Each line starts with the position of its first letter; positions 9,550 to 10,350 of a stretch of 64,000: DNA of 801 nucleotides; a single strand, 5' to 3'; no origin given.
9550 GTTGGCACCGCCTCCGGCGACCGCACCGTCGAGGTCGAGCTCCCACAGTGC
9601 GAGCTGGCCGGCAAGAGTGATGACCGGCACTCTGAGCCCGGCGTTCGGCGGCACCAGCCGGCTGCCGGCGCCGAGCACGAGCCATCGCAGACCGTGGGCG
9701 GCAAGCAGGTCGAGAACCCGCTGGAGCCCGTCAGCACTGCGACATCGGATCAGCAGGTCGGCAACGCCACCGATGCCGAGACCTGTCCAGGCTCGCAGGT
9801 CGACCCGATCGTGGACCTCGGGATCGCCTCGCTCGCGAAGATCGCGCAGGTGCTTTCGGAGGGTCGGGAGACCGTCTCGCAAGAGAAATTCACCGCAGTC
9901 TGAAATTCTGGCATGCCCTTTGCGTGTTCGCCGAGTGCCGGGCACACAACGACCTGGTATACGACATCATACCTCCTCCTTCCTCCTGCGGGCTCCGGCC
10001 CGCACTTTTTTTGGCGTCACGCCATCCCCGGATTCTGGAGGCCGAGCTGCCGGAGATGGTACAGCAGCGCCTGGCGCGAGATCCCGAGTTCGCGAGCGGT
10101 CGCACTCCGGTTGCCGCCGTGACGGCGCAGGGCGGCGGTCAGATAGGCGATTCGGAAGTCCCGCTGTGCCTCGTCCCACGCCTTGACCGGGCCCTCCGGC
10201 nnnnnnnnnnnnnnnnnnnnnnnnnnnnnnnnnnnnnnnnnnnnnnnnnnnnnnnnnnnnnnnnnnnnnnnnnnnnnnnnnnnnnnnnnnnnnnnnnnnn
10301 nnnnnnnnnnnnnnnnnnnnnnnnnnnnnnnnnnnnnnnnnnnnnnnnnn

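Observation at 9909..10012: Consensus sigma-54 promoter plus intrinsic terminator predict a ~75-nt antisense CU-rich RNA between the sigma-54 activator gene and murB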

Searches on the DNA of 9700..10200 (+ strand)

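Call 7: search_rna_families(source=window, start=9700, end=10200, threshold=evalue, max_evalue=10)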
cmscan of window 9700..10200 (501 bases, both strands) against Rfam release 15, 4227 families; matches with E-value up to 10: 5.
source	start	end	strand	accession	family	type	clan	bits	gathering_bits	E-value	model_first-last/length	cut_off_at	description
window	10076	10145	+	RF02827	Scr6106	Gene; sRNA;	-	18.3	52.5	9.2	1-85/85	no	Streptomyces RNA 6106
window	9948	10011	+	RF02784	SorX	Gene; sRNA;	-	16.8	46.6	0.2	1-73/73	no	Singlet oxygen resistance RNA X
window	9751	9785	+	RF04221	HCV_SL669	Cis-reg;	-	14.7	80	6.1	21-55/80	no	SL669 non-coding RNA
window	10104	10152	-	RF01668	P10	Gene; sRNA;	-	11.7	37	8.7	1-72/72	no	Pseudomonas sRNA P10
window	9778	9832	-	RF02040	HOTTIP_1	Gene; lncRNA;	-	10.9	50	9.7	1-57/57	no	HOXA transcript at the distal tip, conserved region 1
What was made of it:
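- On Described RNA families (Rfam 15: Qrr, Pxr, CrcZ, GlmY, SorX and others): The best sub-threshold hit is SorX, 16.8 bits against a gathering score of 46.6, E = 0.2 (call 7).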

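Call 43: build_rna_model(alignment_id=A3, structure=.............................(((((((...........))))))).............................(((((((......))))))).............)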
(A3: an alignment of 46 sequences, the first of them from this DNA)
Model R1 built from alignment A3 (46 sequences, 116 columns); structure: as given.
model positions 108; base pairs 14; branch points 1; effective number of sequences 1.46; information 0.59 bits per position. Calibrated on 0.2 Mb of random sequence (short: E-values are rough).
structure used (alignment columns):
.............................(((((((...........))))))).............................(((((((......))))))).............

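Call 44: search_with_rna_model(model_id=R1, source=window, max_evalue=10, filters=default)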
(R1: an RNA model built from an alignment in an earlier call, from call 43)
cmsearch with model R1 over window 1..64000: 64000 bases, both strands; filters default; matches with E-value up to 10: 2.
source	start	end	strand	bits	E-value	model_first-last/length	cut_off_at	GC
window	9909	10013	+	106.8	4.4e-28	1-108/108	no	0.6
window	41924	42034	-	7.8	4.8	1-108/108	no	0.67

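Call 45: search_with_rna_model(model_id=R1, sources=[L001, L002, L003, L004, L005, L006, L007, L008, L009, L010, L011, L012, L013, L014, L015, L016, L017, L018, L019, L020, L021, L022, L023, L024, L025, L026, L027, L028, L029, L030, L031, L032, L033, L034, L035, L036, L037, L038, L039, L040, L041, L042, L043, L044, L045, L046, L047, L048, L049, L050, L051, L052, L053, L054, L055, L056, L057, L058, L059, L060, L061, L062, L063, L064, L065, L066, L067, L068, L069, L070, L071, L072, L073, L074, L075, L076, L077, L078, L079, L080, L081, L082, L083, L084, L085, L086, L087], max_evalue=1)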
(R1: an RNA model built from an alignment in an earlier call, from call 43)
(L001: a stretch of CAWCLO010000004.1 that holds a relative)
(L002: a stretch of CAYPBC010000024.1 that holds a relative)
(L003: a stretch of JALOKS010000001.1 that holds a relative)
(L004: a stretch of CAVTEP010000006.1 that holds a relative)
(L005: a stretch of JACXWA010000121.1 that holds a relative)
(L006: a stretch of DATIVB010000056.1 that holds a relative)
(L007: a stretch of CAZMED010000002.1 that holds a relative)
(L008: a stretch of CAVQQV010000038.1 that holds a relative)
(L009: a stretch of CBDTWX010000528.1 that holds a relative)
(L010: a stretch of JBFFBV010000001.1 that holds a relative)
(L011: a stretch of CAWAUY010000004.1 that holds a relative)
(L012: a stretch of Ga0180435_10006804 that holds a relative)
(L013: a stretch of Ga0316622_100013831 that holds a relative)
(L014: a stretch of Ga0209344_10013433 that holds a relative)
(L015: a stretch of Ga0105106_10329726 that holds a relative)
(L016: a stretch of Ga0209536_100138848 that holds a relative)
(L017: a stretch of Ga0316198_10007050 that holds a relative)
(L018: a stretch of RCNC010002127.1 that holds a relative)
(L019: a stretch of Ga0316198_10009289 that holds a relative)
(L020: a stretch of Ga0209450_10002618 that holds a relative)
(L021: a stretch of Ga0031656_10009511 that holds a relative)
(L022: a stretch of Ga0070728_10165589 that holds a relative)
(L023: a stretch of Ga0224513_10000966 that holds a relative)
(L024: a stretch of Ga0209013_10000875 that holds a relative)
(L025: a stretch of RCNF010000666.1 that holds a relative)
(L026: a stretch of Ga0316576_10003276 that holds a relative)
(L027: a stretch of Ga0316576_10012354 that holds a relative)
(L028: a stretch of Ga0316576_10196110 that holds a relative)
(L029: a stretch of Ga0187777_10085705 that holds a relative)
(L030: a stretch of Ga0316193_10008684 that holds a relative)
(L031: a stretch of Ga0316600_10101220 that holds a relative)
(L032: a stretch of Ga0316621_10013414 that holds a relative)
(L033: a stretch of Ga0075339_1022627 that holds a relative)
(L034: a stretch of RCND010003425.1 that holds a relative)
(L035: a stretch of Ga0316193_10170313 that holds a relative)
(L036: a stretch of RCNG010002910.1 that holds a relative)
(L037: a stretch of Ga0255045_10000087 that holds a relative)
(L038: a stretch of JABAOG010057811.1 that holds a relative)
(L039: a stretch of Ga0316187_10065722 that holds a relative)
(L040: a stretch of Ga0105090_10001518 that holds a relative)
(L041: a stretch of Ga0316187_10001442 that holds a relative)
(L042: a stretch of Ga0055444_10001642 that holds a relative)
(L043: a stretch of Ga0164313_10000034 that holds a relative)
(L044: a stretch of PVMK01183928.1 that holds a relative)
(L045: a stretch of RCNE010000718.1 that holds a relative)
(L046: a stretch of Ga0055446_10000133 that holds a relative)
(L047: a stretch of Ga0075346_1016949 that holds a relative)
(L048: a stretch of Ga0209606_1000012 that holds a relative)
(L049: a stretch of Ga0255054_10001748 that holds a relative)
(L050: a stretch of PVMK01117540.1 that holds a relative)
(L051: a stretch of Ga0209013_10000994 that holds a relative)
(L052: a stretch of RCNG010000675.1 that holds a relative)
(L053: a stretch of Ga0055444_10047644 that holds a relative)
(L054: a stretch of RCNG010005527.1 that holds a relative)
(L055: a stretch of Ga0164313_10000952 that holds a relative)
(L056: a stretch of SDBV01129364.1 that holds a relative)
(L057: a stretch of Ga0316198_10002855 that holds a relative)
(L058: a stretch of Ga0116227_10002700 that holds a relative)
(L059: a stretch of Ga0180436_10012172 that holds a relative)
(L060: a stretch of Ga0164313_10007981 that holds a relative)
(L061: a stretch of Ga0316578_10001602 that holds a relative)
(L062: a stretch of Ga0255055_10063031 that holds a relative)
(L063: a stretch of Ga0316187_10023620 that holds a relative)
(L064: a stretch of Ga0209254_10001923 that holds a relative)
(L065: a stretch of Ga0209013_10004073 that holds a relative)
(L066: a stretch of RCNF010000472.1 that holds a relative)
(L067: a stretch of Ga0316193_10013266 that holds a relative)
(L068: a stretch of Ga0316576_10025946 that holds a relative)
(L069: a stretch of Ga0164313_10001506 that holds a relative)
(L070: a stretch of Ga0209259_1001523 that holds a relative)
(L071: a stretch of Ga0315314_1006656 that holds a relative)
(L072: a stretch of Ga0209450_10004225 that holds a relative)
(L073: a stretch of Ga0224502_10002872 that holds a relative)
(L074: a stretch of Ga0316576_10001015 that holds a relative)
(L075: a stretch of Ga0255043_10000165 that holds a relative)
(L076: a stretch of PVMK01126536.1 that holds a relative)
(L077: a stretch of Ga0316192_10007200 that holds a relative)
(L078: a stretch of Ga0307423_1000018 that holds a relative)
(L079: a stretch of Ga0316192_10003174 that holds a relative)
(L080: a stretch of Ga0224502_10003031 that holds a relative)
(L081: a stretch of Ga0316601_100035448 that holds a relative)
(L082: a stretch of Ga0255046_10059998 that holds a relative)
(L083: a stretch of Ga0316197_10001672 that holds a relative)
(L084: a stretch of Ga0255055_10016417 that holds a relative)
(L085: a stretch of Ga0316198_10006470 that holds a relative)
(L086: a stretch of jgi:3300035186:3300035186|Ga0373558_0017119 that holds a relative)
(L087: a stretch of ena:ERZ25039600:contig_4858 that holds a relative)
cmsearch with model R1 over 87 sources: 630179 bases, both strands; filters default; matches with E-value up to 1: 85.
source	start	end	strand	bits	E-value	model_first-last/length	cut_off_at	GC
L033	1018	1125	+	128.8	2.7e-33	1-108/108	no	0.58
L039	208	315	-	128.7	2.9e-33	1-108/108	no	0.59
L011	3931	4038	-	128.3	3.6e-33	1-108/108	no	0.56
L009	3304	3411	-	127.9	4.8e-33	1-108/108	no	0.57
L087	2853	2960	-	127.4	6.8e-33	1-108/108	no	0.57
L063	4870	4978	-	126.9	9.2e-33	1-108/108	no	0.6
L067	2614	2722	-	126.9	9.2e-33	1-108/108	no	0.6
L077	2536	2644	-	126.9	9.2e-33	1-108/108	no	0.6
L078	1444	1552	-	126.3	1.4e-32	1-108/108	no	0.6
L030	2240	2348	+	126.1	1.5e-32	1-108/108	no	0.59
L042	3208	3315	-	125.3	2.6e-32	1-108/108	no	0.56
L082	420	528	-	125.2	2.7e-32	1-108/108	no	0.58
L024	723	830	-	125.2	2.9e-32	1-108/108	no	0.56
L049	4673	4781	+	124.8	3.6e-32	1-108/108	no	0.58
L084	1071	1179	+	124.8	3.6e-32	1-108/108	no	0.58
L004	3876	3982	-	124.3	4.9e-32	1-108/108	no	0.59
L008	3896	4002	-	124.3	5e-32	1-108/108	no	0.57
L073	5876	5984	-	124.1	5.6e-32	1-108/108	no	0.56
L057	8021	8129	+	124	5.9e-32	1-108/108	no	0.58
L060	4613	4719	+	123.7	7.4e-32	1-108/108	no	0.53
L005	3874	3982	-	123.7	7.5e-32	1-108/108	no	0.59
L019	5423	5531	-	123.7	7.5e-32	1-108/108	no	0.59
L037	12783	12890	+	123.7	7.5e-32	1-108/108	no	0.53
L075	3131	3238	+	123.7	7.5e-32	1-108/108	no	0.53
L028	1034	1141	+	123.4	8.7e-32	1-108/108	no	0.58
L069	3139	3245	+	123.1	1.1e-31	1-108/108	no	0.53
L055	3385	3490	+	122.3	1.8e-31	1-108/108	no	0.58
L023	2793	2901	-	122.3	1.8e-31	1-108/108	no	0.58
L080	4717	4825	-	122.3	1.8e-31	1-108/108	no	0.58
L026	8794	8900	-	121.4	3.2e-31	1-108/108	no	0.59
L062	1678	1785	+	121.3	3.5e-31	1-108/108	no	0.56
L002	3933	4038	-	121.2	3.7e-31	1-108/108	no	0.57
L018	6428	6533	+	121.2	3.7e-31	1-108/108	no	0.57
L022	106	212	-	121.2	3.9e-31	1-108/108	no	0.51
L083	4589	4697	+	121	4.2e-31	1-108/108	no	0.57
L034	4893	4999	-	120.8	5e-31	1-108/108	no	0.53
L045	7399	7505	-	120.8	5e-31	1-108/108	no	0.53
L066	5226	5332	-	120.8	5e-31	1-108/108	no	0.53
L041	7351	7457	+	120.6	5.7e-31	1-108/108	no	0.53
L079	6030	6136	-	120.6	5.7e-31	1-108/108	no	0.53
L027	1114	1220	-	120.3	7e-31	1-108/108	no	0.57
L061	1137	1243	+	120.3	7e-31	1-108/108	no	0.57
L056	861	966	+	120.2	7.4e-31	1-108/108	no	0.57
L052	2486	2594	+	120.1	7.5e-31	1-108/108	no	0.58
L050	549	654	-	119.8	9.3e-31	1-108/108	no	0.57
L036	7304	7410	+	119.6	1e-30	1-108/108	no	0.53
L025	12935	13040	-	119.6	1.1e-30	1-108/108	no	0.58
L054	1599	1704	-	119.6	1.1e-30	1-108/108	no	0.58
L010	3862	3970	-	119.5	1.1e-30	1-108/108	no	0.57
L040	9545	9652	-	119.4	1.2e-30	1-108/108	no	0.62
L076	4004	4108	+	119.3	1.3e-30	1-108/108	no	0.58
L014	3049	3155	+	118.8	1.8e-30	1-108/108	no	0.52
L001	3931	4037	-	117.9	3.2e-30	1-108/108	no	0.57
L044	527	632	-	117.9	3.3e-30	1-108/108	no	0.57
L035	1177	1283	+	117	5.7e-30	1-108/108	no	0.52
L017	752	858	+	116.8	6.5e-30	1-108/108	no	0.51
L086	1094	1201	-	116.2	9.6e-30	1-108/108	no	0.59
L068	2875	2981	-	116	1.2e-29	1-108/108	no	0.57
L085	3154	3259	-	115.2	1.9e-29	1-108/108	no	0.55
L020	4408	4515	-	114.7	2.6e-29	1-108/108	no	0.56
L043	622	727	-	114.6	2.7e-29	1-108/108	no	0.58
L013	3809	3916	-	114.4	3.2e-29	1-108/108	no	0.54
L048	820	927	-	113.8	4.7e-29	1-108/108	no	0.55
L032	3015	3122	-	113.2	7.2e-29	1-108/108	no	0.56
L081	1915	2022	-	113.2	7.2e-29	1-108/108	no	0.56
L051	1728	1833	+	113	7.7e-29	1-108/108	no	0.58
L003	3868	3975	-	112.9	8.6e-29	1-108/108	no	0.64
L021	2050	2157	+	112.6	1e-28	1-108/108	no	0.56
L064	1960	2067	+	112.6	1e-28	1-108/108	no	0.56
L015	361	468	-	111.8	1.7e-28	1-108/108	no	0.56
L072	5287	5394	+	111.6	2e-28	1-108/108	no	0.57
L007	3851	3957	-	111.5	2.2e-28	1-108/108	no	0.6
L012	10214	10319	+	111.4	2.2e-28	1-108/108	no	0.57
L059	1476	1581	+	111.4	2.2e-28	1-108/108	no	0.57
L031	527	634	+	111.3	2.4e-28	1-108/108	no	0.56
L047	1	98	-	110.8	3.4e-28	1-98/108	3'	0.6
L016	1482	1591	-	109.3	8.7e-28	1-108/108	no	0.55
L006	3851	3957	-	106.7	4.9e-27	1-108/108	no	0.61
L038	65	170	-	94.5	1.4e-23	1-108/108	no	0.58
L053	1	84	-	92.1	6.7e-23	1-84/108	3'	0.57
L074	3110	3214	-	84.8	7.8e-21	1-108/108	no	0.62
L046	1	60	+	72.3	2.6e-17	49-108/108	5'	0.58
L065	12826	12880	-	62.4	1.7e-14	55-108/108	5'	0.62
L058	146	262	+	18.5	0.044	1-108/108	no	0.52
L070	2476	2513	+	14.1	0.82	62-98/108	no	0.58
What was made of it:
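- Closest known: Qrr1-5 sRNAs with LuxO. Different: A single copy per locus here (calls 44, 45).
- Copy number: one copy per locus in 630 kb of related sequence (call 45).
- Tried and rejected: Extra copies: covariance model R1 finds one per locus (calls 44, 45).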

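Call 62: search_with_rna_model(model_id=R1, sources=[L088, L089, L090, L091], max_evalue=1, show_alignments=4, filters=off)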
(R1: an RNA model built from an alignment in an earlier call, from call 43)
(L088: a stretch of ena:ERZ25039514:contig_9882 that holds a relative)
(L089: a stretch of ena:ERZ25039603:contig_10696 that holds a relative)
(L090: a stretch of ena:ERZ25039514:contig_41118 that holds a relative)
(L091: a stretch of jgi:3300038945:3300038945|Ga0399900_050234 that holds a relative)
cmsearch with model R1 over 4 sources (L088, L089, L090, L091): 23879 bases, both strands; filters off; matches with E-value up to 1: 8.
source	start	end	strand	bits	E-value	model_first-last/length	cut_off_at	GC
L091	2389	2496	-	110.2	1.8e-29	1-108/108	no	0.57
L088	2493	2599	-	96.1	1.8e-25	1-108/108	no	0.53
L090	2370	2475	-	94.9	4e-25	1-108/108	no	0.56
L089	2370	2475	-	93.7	8.8e-25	1-108/108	no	0.55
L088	2502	2520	+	10.8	0.26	80-98/108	no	0.74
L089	2380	2397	+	9.3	0.68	81-98/108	no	0.78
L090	2380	2397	+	9.3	0.68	81-98/108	no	0.78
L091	2399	2416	+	9.3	0.68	81-98/108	no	0.78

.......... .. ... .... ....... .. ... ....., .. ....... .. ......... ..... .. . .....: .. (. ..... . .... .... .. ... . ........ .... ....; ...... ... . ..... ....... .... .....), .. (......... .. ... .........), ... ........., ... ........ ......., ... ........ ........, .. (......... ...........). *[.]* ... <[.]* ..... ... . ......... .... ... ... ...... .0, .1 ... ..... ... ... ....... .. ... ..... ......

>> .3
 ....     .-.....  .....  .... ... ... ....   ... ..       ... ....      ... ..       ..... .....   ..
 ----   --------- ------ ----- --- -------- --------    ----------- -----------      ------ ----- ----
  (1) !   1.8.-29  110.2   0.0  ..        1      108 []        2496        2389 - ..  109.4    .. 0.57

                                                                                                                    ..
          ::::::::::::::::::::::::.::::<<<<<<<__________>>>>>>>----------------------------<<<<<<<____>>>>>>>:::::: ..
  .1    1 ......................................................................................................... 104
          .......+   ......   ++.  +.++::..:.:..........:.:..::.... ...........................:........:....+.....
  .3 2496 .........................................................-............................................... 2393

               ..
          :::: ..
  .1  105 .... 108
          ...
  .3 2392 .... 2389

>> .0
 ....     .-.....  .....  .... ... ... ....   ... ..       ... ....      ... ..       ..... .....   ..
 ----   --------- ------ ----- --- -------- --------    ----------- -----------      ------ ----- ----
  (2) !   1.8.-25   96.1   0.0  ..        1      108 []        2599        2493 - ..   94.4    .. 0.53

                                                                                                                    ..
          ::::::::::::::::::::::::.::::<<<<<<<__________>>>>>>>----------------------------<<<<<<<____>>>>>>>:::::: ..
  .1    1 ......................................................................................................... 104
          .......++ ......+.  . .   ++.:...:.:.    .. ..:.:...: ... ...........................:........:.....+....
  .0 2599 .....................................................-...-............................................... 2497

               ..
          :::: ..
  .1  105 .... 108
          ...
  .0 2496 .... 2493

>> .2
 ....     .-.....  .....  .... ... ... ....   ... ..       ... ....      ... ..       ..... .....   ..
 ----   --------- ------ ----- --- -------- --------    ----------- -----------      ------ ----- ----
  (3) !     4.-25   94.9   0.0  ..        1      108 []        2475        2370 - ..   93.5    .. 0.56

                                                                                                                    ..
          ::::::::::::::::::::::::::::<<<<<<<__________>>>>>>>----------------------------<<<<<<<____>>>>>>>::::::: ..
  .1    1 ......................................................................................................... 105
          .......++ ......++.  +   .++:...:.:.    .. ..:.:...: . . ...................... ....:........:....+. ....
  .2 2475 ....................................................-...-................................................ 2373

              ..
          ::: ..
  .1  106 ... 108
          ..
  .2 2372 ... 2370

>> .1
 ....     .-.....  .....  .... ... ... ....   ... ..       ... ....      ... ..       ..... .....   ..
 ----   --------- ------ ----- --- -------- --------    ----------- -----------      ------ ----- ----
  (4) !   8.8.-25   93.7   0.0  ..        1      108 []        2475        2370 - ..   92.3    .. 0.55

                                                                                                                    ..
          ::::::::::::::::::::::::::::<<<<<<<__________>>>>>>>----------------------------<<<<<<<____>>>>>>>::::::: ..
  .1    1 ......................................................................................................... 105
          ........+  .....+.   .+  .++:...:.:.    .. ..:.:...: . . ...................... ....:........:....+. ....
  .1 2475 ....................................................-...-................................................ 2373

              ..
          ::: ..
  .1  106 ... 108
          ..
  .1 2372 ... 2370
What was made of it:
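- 9935..10012 (+): Predicted small RNA, about 78 nt. Covariance model R1 scores it 106.8 bits; there is one copy in the window and one per locus (calls 44, 45, 62).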
